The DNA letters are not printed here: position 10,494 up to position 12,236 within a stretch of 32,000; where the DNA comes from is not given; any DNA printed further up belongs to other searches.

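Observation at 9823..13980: Cluster-less AbfD-fold flavoprotein + DUF362 + divergent CoA ligase: candidate unknown acyl-CoA pathway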

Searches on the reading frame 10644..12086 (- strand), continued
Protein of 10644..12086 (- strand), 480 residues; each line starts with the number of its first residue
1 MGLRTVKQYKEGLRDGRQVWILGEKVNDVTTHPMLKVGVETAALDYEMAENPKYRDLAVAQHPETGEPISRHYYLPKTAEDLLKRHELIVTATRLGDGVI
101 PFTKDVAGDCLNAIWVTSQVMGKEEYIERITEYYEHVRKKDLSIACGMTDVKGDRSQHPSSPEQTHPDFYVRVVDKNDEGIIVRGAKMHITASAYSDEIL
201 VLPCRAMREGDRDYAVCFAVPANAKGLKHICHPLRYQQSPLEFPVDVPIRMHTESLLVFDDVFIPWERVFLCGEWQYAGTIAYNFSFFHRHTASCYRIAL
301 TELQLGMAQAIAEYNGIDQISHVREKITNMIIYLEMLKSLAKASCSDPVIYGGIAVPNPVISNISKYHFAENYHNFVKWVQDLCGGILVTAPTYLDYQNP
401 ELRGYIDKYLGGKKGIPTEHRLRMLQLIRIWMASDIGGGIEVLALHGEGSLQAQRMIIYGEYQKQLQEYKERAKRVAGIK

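Call 21: search_solved_structures(query=A1, max_evalue=10)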
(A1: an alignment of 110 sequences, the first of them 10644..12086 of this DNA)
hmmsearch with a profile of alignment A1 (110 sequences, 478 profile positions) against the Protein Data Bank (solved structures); distinct sequences matched with E-value up to 10: 15.
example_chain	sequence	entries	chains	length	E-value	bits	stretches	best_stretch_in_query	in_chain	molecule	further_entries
1u8v_A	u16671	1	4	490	5.7e-96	325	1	3-476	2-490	Gamma-aminobutyrate metabolism dehydratase/isomerase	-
6vjr_A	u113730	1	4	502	2.8e-91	309.5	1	4-477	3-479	Vinylacetyl-CoA Delta-isomerase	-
2yyg_A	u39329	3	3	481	1.4e-62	214.9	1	4-428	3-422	4-hydroxyphenylacetate-3-hydroxylase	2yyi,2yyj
2yyk_A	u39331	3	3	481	5.7e-62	212.9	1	4-428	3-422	4-hydroxyphenylacetate-3-hydroxylase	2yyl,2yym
9lft_A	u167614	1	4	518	4.1e-56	193.6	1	4-433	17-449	4-Hydroxyphenylacetate-3-monooxygenase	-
4oo2_A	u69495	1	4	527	1.5e-48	168.7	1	5-434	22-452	Chlorophenol-4-monooxygenase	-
7dbw_C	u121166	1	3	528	7.6e-45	156.4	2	134-430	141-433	4-hydroxyphenylacetate 3-hydroxylase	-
9j9j_A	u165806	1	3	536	8e-45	156.4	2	134-430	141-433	4-nitrophenol 4-monooxygenase/4-nitrocatechol 2-monooxygenase, oxygenase component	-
6qyh_A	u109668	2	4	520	6.6e-44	153.3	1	5-463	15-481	4-hydroxyphenylacetate 3-monooxygenase oxygenase component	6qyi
6eb0_A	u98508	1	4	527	6.9e-44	153.3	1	5-463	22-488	4-hydroxyphenylacetate 3-monooxygenase, oxygenase subunit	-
6b1b_A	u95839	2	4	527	1.6e-43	152.1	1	5-463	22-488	4-hydroxyphenylacetate 3-monooxygenase, oxygenase subunit | 4-hydroxyphenylacetate 3-monooxygenase oxygenase component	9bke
3hwc_A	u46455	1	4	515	2.6e-41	144.8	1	4-432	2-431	Chlorophenol-4-monooxygenase component 2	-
4g5e_A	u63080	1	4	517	2.7e-37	131.5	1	3-435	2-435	2,4,6-Trichlorophenol 4-monooxygenase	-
7e8q_A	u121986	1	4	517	4.9e-36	127.4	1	3-435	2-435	Chlorophenol monooxygenase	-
6jhm_A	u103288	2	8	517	7e-36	126.9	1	3-435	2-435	Chlorophenol monooxygenase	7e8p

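Call 23: predict_structure(alignment_id=A1)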
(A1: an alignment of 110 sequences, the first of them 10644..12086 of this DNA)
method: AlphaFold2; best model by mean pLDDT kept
length: 480 residues; sequences in the alignment: 110
mean_pLDDT: 93.0   pTM: 0.90
mean pLDDT of the five models: 93.0, 92.5, 91.5, 91.3, 91.0
residues with pLDDT >= 90: 413; 70-90: 45; 50-70: 19; < 50: 3
segments of 3 or more residues with pLDDT < 50: none
pLDDT, mean of each block of 10 residues (from residue 1): 89 97 97 97 96 96 93 95 97 94 92 96 97 95 93 80 77 97 95 96 92 96 98 92 94 94 98 96 93 93 97 98 98 98 96 94 92 93 94 97 97 95 94 61 66 88 94 95
secondary structure, 60 per line:
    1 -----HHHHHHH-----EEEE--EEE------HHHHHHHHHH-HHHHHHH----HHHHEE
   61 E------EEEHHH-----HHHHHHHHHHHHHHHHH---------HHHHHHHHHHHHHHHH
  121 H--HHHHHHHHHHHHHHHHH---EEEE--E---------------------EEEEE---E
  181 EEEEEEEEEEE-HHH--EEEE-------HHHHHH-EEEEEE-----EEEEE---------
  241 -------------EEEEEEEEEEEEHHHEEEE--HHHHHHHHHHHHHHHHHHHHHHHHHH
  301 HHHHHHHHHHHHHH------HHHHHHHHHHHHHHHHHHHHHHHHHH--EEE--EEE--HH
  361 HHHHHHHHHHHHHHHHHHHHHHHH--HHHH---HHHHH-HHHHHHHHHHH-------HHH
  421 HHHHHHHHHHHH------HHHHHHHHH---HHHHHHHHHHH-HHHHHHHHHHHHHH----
elements in order: H6-12 E18-21 E24-26 H33-42 H44-50 H55-58 E59-61 E68-70 H79-95 H105-121 H124-140 E144-147 E172-176 E180-191 E198-201 H209-214 E216-221 E227-231 E254-265 E269-272 H275-314 H321-346 E349-351 E354-356 H359-384 H387-390 H394-398 H400-410 H418-432 H439-447 H451-461 H463-476

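Call 25: search_protein_families(library=pfam, proteins=[L041:5092-6690:+, L047:9194-9967:+, L027:15466-16611:+, L051:4926-8081:-, L028:19085-20005:+, L075:15672-16853:+, L040:20080-20541:+, L043:3423-3866:+, L032:2286-3488:-, L039:11466-12332:-])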
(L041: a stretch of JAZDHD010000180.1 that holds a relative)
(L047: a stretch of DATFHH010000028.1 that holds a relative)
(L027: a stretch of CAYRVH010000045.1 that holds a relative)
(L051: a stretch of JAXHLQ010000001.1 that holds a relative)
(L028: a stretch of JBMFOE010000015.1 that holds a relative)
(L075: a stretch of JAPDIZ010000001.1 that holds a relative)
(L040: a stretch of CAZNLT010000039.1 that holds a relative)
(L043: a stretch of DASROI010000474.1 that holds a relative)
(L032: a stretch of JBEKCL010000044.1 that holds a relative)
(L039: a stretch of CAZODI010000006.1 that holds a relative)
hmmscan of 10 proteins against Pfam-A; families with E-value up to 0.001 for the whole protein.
L041:5092-6690:+ (532 aa): 7 families
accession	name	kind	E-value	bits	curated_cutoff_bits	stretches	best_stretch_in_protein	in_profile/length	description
PF01593.30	Amino_oxidase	-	1.2e-21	78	19.8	1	98-504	34-438/443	Flavin containing amine oxidoreductase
PF13450.12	NAD_binding_8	-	1.3e-11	45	21.9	1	15-61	1-44/68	NAD(P)-binding Rossmann-like domain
PF12831.13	FAD_oxidored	-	1.3e-07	31.7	27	1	12-52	1-40/416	FAD dependent oxidoreductase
PF00890.30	FAD_binding_2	-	9.6e-07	28.8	20.4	0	12-51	1-39/414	FAD binding domain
PF01266.30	DAO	-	5.1e-06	26.7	27.9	1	12-48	1-36/353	FAD dependent oxidoreductase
PF01946.23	Thi4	-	7.6e-05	22.5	26.2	1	11-50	18-57/235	Thi4 family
PF03486.20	HI0933_like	-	0.00089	19.2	50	0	12-58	2-46/244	HI0933-like protein Rossmann domain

L047:9194-9967:+ (257 aa): 4 families
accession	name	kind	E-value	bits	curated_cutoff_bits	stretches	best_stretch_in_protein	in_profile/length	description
PF13561.12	adh_short_C2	-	5.9e-66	222.9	27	1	20-255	1-236/236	Enoyl-(Acyl carrier protein) reductase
PF00106.31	adh_short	-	4e-63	212.9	26.6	1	14-205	1-192/195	short chain dehydrogenase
PF08659.16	KR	-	4.2e-14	53.3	22.6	1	15-167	2-154/180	KR domain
PF01370.27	Epimerase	-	6.7e-07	29.4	20.9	1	17-180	2-160/240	NAD dependent epimerase/dehydratase family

L027:15466-16611:+ (381 aa): 4 families
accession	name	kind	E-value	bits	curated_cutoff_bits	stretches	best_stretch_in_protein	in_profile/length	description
PF00441.29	Acyl-CoA_dh_1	-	1.4e-48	165.3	22.4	1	231-379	1-149/150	Acyl-CoA dehydrogenase, C-terminal domain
PF02771.21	Acyl-CoA_dh_N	-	2.2e-34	118.7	22.9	1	6-119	1-113/113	Acyl-CoA dehydrogenase, N-terminal domain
PF02770.24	Acyl-CoA_dh_M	-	3.7e-24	85.2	33.3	1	123-216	1-97/97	Acyl-CoA dehydrogenase, middle domain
PF08028.16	Acyl-CoA_dh_2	-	2e-18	67.4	22.7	1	246-360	1-125/134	Acyl-CoA dehydrogenase, C-terminal domain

L051:4926-8081:- (1051 aa): 16 families
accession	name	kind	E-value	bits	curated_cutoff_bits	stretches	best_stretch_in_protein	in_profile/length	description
PF00158.32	Sigma54_activat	-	1e-69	234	20.2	1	733-900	1-168/168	Sigma-54 interaction domain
PF14532.12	Sigma54_activ_2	-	6.8e-23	81.9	25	1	734-904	1-138/138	Sigma-54 interaction domain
PF25601.1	AAA_lid_14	-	2.1e-22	79.2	27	1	905-985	1-81/87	AAA+ ATPase lid domain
PF01590.32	GAF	-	8.4e-11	43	22.4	1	564-697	4-133/133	GAF domain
PF13492.12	GAF_3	-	2.5e-10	41.3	27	1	563-699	3-129/129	GAF domain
PF13185.12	GAF_2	-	1.5e-09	38.6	28.6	1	563-698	5-136/136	GAF domain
PF13424.12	TPR_12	-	6e-08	33.2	30.1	0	294-357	8-73/77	Tetratricopeptide repeat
PF07728.20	AAA_5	-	9.3e-08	32.6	22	1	757-883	2-128/139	AAA domain (dynein-related subfamily)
PF13374.12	TPR_10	-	3.5e-07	30.5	27.5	0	334-364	7-37/42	Tetratricopeptide repeat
PF07724.20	AAA_2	-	1e-06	29.3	27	1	755-882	4-132/166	AAA domain (Cdc48 subfamily)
PF07719.23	TPR_2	-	6.9e-06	26.2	27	0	334-360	6-32/34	Tetratricopeptide repeat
PF00515.34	TPR_1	-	1.2e-05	25.3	27.8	0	333-355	5-27/34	Tetratricopeptide repeat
PF13428.12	TPR_14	-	2.5e-05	24.9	23.5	0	336-366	8-38/44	Tetratricopeptide repeat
PF13181.12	TPR_8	-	2.8e-05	24.4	25.7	0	334-355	6-27/34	Tetratricopeptide repeat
PF13176.12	TPR_7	-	0.00037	20.8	27.9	0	334-359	4-31/36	Tetratricopeptide repeat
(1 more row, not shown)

L028:19085-20005:+ (306 aa): 6 families
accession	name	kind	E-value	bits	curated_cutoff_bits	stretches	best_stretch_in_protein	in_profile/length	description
PF03060.21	NMO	-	3.7e-41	142.1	28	2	91-248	102-265/331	Nitronate monooxygenase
PF00478.31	IMPDH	-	9.3e-11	41.8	25.6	1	169-215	200-246/345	IMP dehydrogenase / GMP reductase domain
PF01070.24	FMN_dh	-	9.1e-07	28.7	24.9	1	131-207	226-304/350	FMN-dependent dehydrogenase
PF04131.20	NanE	-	1.2e-06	28.3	27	1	116-208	84-176/192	Putative N-acetylmannosamine-6-phosphate epimerase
PF05690.20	ThiG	-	4.5e-05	23.4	23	1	136-226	136-226/247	Thiazole biosynthesis protein ThiG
PF00977.27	His_biosynth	-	0.00011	22.1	23.6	1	119-208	134-222/228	Histidine biosynthesis protein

L075:15672-16853:+ (393 aa): 2 families
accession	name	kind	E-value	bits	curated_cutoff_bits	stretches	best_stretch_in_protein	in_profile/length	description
PF22691.2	Thiolase_C_1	-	2.4e-34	118.6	28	1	266-389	21-142/144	Thiolase C-terminal domain-like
PF00108.29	Thiolase_N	-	9.9e-13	48.5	26.4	1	10-229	1-259/260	Thiolase, N-terminal domain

L040:20080-20541:+ (153 aa): 3 families
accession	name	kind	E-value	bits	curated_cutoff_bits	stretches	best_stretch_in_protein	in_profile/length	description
PF01575.25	MaoC_dehydratas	-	1.8e-24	86.2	27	1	12-118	6-111/123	MaoC like domain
PF19315.5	MC_hydratase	-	1.5e-06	28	26.5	1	5-148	22-167/353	Mesaconyl-CoA hydratase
PF13452.11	FAS1_DH_region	-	3.3e-06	27.7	22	1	11-138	2-131/132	FAS1-like, dehydratase domain region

L043:3423-3866:+ (147 aa): 2 families
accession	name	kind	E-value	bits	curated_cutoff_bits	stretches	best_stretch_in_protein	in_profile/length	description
PF01796.24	OB_ChsH2_C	-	1e-15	57.8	27.1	1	59-123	2-62/65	ChsH2, C-terminal OB-fold domain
PF12172.15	zf-ChsH2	-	1e-07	32.1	23.2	1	28-51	8-31/37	ChsH2, rubredoxin-like zinc ribbon domain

L032:2286-3488:- (400 aa): 3 families
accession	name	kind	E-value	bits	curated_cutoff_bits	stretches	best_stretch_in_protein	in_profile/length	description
PF00108.29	Thiolase_N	-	6.4e-53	180.2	26.4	1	27-269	15-260/260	Thiolase, N-terminal domain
PF02803.24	Thiolase_C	-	2.5e-44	150.3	27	1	276-397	1-122/123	Thiolase, C-terminal domain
PF22691.2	Thiolase_C_1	-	3.9e-07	30.3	28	1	302-339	23-60/144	Thiolase C-terminal domain-like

L039:11466-12332:- (288 aa): 0 families

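Call 31: fold_search(library=pdb, model_id=the predicted structure)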
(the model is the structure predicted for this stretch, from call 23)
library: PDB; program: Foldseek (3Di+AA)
matches with E <= 10: 500; with E <= 0.001: 345
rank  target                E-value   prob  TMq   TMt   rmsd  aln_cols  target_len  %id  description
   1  6vjr_C                8.8e-37  1.00  0.88  0.84   3.0       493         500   30  Oxygen tolerant Archeal 4hydroxybutyrylCoA dehydratase (4HBD) from N. maritimus (released 2021-01-27)
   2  1u8v_A                1.1e-36  1.00  0.90  0.88   2.9       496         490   31  Crystal Structure of 4-Hydroxybutyryl-CoA Dehydratase from Clostridium aminobutyricum: Radical catalysis involving a [ (released 2004-12-21)
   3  6vjr_B                1.4e-36  1.00  0.87  0.84   3.0       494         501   30  Oxygen tolerant Archeal 4hydroxybutyrylCoA dehydratase (4HBD) from N. maritimus (released 2021-01-27)
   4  6vjr_A                5.8e-36  1.00  0.88  0.84   3.0       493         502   30  Oxygen tolerant Archeal 4hydroxybutyrylCoA dehydratase (4HBD) from N. maritimus (released 2021-01-27)
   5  9lft_C                9.3e-32  1.00  0.89  0.89   2.9       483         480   24  Biochemical and structural characterization of a novel 4-hydroxyphenylacetate-3-monooxygenase from Geobacillus mahadii (released 2025-09-10)
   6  9lft_B                8.0e-31  1.00  0.90  0.89   3.0       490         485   24  Biochemical and structural characterization of a novel 4-hydroxyphenylacetate-3-monooxygenase from Geobacillus mahadii (released 2025-09-10)
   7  2yyl                  1.7e-30  1.00  0.87  0.87   3.4       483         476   27  Crystal structure of the mutant of HpaB (T198I, A276G, and R466H) complexed with FAD (released 2007-09-04)
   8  9lft_A                2.5e-30  1.00  0.90  0.90   3.0       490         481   24  Biochemical and structural characterization of a novel 4-hydroxyphenylacetate-3-monooxygenase from Geobacillus mahadii (released 2025-09-10)
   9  2yyi                  3.1e-30  1.00  0.87  0.88   3.0       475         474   28  Crystal structure of the oxygenase component (HpaB) of 4-hydroxyphenylacetate 3-monooxygenase complexed with FAD (released 2007-09-04)
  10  9lft_D                4.3e-30  1.00  0.88  0.87   3.2       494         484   24  Biochemical and structural characterization of a novel 4-hydroxyphenylacetate-3-monooxygenase from Geobacillus mahadii (released 2025-09-10)
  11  2yyj                  5.4e-30  1.00  0.86  0.87   3.5       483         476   27  Crystal structure of the oxygenase component (HpaB) of 4-hydroxyphenylacetate 3-monooxygenase complexed with FAD and 4-h (released 2007-09-04)
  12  2yyk                  7.9e-30  1.00  0.86  0.87   3.2       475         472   28  Crystal structure of the mutant of HpaB (T198I, A276G, and R466H) (released 2007-09-04)
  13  2yyg                  2.7e-29  1.00  0.86  0.88   3.3       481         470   27  Crystal structure of the oxygenase component (HpaB) of 4-hydroxyphenylacetate 3-monooxygenase (released 2007-09-04)
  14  6jhm_A                3.2e-29  1.00  0.84  0.82   3.5       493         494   24  Crystal structure of Flavin-dependent Monooxygenase HadA (released 2019-11-06)
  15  7e8q_D                3.7e-29  1.00  0.86  0.86   3.3       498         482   25  Crystal structure of a Flavin-dependent Monooxygenase HadA F441V mutant complexed with reduced FAD and 4-nitrophenol (released 2021-07-21)
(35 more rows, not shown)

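Call 40: find_encoding_contigs(protein=P0007, flank=10000, max_places=2)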
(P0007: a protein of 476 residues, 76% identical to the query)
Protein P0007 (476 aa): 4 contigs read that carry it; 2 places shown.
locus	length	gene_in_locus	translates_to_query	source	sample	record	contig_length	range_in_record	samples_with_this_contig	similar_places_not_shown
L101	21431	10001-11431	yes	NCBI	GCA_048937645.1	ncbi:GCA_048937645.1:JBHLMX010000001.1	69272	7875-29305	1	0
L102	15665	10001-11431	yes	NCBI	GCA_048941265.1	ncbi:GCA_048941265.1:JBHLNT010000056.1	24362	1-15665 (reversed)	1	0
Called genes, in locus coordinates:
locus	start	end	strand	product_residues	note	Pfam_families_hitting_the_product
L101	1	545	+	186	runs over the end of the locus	PF01209:Ubie_methyltran, PF01728:FtsJ, PF13489:Methyltransf_23, PF05175:MTS, PF06325:PrmA, PF13847:Methyltransf_31, PF08241:Methyltransf_11, PF08242:Methyltransf_12, +5 more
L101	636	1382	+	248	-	PF02585:PIG-L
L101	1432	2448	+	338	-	PF00480:ROK, PF02685:Glucokinase (weak)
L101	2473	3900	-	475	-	PF02878:PGM_PMM_I, PF02879:PGM_PMM_II, PF02880:PGM_PMM_III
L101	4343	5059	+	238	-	-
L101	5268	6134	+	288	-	-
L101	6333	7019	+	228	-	-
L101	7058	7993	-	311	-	-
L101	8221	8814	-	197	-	PF00025:Arf, PF00071:Ras, PF08477:Roc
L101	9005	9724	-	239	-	-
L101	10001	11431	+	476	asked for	PF11794:HpaB_N, PF03241:HpaB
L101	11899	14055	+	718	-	PF05378:Hydant_A_N, PF01968:Hydantoinase_A, PF19278:Hydant_A_C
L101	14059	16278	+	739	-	PF02538:Hydantoinase_B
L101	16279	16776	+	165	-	PF08882:Acetone_carb_G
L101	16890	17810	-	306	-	-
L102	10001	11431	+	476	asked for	PF11794:HpaB_N, PF03241:HpaB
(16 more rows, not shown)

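Call 41: find_encoding_contigs(protein=P0004, flank=10000, max_places=2)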
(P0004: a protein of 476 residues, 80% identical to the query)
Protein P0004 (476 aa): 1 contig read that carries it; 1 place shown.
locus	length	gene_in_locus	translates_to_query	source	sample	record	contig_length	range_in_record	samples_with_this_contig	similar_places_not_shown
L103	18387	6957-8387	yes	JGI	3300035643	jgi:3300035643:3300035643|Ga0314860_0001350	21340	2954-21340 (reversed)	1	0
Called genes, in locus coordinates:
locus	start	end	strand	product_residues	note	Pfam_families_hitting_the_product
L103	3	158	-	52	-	?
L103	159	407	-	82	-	PF01206:TusA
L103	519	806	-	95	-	PF02597:ThiS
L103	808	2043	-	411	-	PF00291:PALP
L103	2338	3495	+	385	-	-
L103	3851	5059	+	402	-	-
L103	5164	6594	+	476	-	PF11794:HpaB_N, PF03241:HpaB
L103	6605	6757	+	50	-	-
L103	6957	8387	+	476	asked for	PF11794:HpaB_N, PF03241:HpaB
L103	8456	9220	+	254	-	PF04015:DUF362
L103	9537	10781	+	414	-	PF01555:N6_N4_Mtase (faint), PF01170:UPF0020 (weak)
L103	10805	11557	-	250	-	PF09520:HinfI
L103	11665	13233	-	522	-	PF01565:FAD_binding_4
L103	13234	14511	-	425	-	PF13183:Fer4_8, PF02754:CCG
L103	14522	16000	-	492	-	PF01565:FAD_binding_4, PF02913:FAD-oxidase_C (weak)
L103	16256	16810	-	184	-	PF01402:RHH_1 (weak)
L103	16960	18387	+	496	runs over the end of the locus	PF00909:Ammonium_transp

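Call 42: find_encoding_contigs(protein=P0011, flank=10000, max_places=2)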
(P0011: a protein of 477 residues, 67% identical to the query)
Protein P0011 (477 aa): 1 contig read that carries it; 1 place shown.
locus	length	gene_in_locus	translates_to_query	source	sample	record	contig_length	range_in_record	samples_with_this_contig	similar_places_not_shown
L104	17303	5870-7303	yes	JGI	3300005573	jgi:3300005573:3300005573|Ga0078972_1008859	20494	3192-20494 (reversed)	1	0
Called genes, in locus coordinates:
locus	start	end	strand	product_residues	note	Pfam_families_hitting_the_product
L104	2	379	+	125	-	?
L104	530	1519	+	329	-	PF00753:Lactamase_B, PF21221:B_lactamase-like_C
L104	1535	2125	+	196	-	PF00881:Nitroreductase, PF14512:TM1586_NiRdase (faint)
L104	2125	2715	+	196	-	PF08551:DUF1751 (weak), PF01694:Rhomboid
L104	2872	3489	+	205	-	PF18854:baeRF_family10, PF03464:eRF1_2 (weak), PF18859:acVLRF1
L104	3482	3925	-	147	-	PF08973:TM1506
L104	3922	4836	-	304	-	PF04015:DUF362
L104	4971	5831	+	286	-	PF02645:DegV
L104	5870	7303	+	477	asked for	PF11794:HpaB_N, PF03241:HpaB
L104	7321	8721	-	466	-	PF00083:Sugar_tr, PF12832:MFS_1_like (weak), PF07690:MFS_1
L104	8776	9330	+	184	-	PF13482:RNase_H_2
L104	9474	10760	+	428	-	PF07690:MFS_1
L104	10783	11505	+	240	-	PF02525:Flavodoxin_2, PF03358:FMN_red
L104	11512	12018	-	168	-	PF21711:DCTN5 (weak), PF25087:GMPPB_C (faint), PF25084:LbH_EIF2B (weak), PF00132:Hexapep, PF14602:Hexapep_2 (weak)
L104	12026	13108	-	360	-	PF05559:DUF763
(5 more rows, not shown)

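Call 43: find_encoding_contigs(protein=P0040, flank=10000, max_places=2)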
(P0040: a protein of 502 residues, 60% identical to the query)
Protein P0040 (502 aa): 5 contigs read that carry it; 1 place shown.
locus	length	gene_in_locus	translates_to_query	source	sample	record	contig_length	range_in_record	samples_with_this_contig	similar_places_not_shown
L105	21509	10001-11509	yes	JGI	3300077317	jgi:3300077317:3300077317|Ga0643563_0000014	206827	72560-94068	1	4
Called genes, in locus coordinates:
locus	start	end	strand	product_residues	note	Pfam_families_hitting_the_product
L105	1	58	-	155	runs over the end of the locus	-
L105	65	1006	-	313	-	PF01795:Methyltransf_5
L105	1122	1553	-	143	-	PF02381:MraZ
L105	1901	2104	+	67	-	-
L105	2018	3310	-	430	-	PF00535:Glycos_transf_2 (weak)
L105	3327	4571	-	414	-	-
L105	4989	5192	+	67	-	-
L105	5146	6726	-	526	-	PF00501:AMP-binding, PF13193:AMP-binding_C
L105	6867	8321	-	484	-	PF11794:HpaB_N, PF03241:HpaB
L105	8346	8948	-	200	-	PF00440:TetR_N, PF17932:TetR_C_24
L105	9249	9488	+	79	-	-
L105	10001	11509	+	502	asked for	PF11794:HpaB_N, PF03241:HpaB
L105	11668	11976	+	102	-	PF01883:FeS_assembly_P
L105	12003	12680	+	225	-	PF01209:Ubie_methyltran, PF01135:PCMT (weak), PF13489:Methyltransf_23, PF01269:Fibrillarin (faint), PF13847:Methyltransf_31, PF08241:Methyltransf_11, PF08242:Methyltransf_12, PF13649:Methyltransf_25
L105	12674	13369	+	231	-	PF14196:ATC_hydrolase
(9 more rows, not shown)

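Call 44: find_encoding_contigs(protein=P0047, flank=10000, max_places=2)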
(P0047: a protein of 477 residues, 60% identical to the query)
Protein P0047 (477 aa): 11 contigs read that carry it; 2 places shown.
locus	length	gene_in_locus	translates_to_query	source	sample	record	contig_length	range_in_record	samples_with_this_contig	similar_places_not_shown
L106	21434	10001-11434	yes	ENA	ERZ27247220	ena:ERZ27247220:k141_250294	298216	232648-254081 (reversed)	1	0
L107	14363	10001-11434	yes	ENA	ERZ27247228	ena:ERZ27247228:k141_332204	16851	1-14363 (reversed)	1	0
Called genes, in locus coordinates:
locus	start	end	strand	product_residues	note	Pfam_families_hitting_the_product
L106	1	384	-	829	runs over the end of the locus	PF00403:HMA, PF00122:E1-E2_ATPase, PF00702:Hydrolase, PF04945:YHS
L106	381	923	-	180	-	PF01880:Desulfoferrodox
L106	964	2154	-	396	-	PF00753:Lactamase_B, PF19583:ODP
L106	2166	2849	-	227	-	PF01613:Flavin_Reduct, PF00301:Rubredoxin, PF21349:RUBY_RBDX (faint)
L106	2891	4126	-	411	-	PF01458:SUFBD_core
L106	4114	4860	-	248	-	PF00005:ABC_tran, PF13304:AAA_21 (faint)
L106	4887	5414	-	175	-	PF02915:Rubrerythrin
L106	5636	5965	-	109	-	-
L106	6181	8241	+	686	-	PF03190:Thioredox_DsbH, PF13899:Thioredoxin_7, PF07470:Glyco_hydro_88 (faint)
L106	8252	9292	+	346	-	-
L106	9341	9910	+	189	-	PF02659:Mntp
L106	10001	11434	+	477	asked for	PF11794:HpaB_N, PF03241:HpaB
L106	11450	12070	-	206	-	-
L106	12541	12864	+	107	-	-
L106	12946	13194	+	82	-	-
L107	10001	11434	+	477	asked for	PF11794:HpaB_N, PF03241:HpaB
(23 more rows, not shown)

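Call 45: find_related_loci(query=A1, collection=metagenome_contigs, flank=8000)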
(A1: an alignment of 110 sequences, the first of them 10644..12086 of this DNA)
Query A1 (480 aa) in metagenome_contigs; peptide patterns used: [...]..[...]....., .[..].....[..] (x = any residue, [..] = any of these).
600 stretches matched a pattern (row limit reached: there are more); 586 encode a relative of the query (tblastn E <= 1e-3); the best 80 are kept; 80 distinct loci.
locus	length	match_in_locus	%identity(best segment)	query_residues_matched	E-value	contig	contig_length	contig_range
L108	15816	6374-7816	66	1-480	0e+0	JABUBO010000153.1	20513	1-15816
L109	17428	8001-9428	65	1-480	0e+0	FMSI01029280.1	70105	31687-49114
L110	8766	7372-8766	63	1-468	0e+0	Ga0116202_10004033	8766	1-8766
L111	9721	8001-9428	61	1-479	0e+0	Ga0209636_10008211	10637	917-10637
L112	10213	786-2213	59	1-480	0e+0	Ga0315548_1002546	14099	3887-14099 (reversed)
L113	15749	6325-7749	57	1-479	0e+0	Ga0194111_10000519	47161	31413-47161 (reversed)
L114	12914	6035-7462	57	1-480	0e+0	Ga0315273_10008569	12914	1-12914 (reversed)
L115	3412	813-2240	58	1-480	0e+0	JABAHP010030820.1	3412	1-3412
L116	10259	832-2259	55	1-480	0e+0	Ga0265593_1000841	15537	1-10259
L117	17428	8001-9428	65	1-480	0e+0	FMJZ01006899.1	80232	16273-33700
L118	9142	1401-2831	50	1-480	3e-162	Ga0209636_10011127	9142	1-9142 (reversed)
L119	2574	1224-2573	52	1-450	4e-169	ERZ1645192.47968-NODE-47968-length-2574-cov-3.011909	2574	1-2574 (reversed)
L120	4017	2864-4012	57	1-383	3e-160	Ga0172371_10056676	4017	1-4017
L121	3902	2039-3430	50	1-462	4e-155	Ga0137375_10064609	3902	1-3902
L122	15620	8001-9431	63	1-480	0e+0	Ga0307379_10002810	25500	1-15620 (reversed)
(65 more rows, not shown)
